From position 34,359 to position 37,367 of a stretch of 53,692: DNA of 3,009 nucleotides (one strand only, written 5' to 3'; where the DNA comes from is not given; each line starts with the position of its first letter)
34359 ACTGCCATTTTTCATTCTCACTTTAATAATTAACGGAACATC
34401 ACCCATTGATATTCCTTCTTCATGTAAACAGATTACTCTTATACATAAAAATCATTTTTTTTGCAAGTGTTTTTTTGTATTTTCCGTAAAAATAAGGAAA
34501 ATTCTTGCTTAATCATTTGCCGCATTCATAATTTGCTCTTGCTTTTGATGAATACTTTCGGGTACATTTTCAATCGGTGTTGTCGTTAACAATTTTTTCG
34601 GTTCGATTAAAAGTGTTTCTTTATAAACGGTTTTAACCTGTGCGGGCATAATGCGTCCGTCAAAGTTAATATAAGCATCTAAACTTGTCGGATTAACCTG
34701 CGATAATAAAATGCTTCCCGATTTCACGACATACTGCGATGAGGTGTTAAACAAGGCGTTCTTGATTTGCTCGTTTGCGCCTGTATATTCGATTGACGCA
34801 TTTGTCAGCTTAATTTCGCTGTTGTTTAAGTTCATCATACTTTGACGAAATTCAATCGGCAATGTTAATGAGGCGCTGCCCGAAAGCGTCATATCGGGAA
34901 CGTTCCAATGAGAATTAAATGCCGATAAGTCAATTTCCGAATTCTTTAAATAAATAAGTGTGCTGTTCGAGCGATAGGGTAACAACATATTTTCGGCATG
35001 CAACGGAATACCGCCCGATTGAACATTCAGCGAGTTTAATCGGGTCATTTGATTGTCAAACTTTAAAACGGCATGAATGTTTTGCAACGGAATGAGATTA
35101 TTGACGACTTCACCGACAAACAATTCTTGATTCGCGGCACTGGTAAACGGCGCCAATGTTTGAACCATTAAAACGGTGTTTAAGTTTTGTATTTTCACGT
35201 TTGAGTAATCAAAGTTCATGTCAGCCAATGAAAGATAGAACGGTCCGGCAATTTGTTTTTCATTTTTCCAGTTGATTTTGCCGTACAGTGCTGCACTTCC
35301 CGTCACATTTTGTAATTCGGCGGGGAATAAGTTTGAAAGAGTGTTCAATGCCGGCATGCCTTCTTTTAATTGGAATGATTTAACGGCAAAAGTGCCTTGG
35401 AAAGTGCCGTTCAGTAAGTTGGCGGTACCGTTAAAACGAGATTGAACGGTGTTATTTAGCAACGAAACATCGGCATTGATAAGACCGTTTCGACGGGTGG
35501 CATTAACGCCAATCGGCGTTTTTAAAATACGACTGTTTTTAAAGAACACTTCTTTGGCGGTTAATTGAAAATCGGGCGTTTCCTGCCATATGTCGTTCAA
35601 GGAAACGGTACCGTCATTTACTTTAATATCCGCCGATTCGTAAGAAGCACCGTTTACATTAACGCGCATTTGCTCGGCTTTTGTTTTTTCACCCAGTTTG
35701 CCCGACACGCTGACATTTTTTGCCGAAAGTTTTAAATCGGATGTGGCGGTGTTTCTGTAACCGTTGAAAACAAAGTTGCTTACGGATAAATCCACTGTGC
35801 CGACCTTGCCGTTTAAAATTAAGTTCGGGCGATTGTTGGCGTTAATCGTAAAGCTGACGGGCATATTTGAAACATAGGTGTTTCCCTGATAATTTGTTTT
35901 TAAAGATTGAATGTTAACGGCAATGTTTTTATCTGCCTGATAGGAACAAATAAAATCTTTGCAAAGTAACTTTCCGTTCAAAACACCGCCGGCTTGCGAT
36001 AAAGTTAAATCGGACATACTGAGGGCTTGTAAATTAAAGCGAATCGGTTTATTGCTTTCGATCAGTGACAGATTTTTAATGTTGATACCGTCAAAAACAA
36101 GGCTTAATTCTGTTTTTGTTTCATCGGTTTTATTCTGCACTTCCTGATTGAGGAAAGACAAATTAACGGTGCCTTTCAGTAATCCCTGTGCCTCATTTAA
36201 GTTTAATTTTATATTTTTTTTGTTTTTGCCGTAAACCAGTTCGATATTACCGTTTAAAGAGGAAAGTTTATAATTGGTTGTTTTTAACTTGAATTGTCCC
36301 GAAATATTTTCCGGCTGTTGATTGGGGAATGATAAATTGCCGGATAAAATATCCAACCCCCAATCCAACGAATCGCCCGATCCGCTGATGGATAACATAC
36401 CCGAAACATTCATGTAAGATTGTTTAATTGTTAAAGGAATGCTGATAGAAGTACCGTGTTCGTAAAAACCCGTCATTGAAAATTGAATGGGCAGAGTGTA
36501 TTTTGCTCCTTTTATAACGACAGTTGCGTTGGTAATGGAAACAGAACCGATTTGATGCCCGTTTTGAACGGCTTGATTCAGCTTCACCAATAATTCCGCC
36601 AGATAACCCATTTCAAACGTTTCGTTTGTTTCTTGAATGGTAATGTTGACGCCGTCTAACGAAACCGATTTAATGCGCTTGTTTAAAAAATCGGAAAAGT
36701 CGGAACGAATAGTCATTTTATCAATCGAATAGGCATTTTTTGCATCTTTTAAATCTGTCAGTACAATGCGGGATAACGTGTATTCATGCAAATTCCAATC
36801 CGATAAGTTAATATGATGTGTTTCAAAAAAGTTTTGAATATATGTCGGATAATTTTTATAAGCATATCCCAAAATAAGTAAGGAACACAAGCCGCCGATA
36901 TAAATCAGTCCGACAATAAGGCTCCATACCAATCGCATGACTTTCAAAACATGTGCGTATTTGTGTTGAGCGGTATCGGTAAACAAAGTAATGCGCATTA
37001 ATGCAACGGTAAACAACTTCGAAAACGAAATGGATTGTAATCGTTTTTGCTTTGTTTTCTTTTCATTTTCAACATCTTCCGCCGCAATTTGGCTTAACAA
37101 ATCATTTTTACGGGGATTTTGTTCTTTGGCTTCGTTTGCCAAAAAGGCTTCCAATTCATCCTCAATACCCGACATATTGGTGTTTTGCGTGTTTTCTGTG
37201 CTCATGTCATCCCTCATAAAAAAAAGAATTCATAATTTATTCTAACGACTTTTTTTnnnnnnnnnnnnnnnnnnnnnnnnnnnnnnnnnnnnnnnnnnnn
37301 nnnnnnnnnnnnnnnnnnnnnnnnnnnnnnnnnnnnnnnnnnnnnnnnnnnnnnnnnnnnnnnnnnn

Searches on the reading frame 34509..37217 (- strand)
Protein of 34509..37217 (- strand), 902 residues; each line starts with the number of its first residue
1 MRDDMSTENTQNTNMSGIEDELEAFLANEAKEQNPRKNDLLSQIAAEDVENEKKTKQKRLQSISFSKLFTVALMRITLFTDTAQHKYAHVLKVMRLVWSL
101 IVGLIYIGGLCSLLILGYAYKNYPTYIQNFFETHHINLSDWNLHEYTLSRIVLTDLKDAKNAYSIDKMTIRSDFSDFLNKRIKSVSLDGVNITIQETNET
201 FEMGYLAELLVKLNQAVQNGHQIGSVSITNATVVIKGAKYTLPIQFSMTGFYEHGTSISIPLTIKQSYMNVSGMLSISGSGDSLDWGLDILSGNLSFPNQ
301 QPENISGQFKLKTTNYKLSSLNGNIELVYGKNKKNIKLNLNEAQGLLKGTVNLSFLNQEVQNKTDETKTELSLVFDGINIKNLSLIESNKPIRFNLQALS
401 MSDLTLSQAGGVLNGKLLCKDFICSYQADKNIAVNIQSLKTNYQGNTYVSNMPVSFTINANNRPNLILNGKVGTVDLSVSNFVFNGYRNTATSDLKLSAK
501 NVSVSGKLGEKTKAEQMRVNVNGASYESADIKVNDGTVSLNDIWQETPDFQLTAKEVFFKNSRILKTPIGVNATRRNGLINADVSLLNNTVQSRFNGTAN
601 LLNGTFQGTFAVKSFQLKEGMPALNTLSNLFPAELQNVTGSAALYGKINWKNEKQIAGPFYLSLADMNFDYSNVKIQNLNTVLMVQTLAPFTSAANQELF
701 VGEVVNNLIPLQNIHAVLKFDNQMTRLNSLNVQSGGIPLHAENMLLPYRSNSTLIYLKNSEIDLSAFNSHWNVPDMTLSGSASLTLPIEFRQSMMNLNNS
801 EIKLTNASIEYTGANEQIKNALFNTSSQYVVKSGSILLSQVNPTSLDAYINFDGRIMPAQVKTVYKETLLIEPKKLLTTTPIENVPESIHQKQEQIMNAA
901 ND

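Call 31: search_protein_families(library=pfam, proteins=[window:34509-37217:-], max_evalue=0.00001)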
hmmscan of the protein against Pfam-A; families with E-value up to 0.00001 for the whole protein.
window:34509-37217:- (902 aa): 0 families

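Call 72: search_protein_families(library=ncbifam, proteins=[window:34509-37217:-], max_evalue=0.001)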
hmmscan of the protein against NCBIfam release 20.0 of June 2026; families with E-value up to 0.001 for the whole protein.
window:34509-37217:- (902 aa): 1 family
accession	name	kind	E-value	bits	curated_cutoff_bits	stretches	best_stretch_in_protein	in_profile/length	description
TIGR04411.1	T2SS_GspN_Lepto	equivalog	2.7e-05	23.8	50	0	595-739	93-217/280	type II secretion system protein GspN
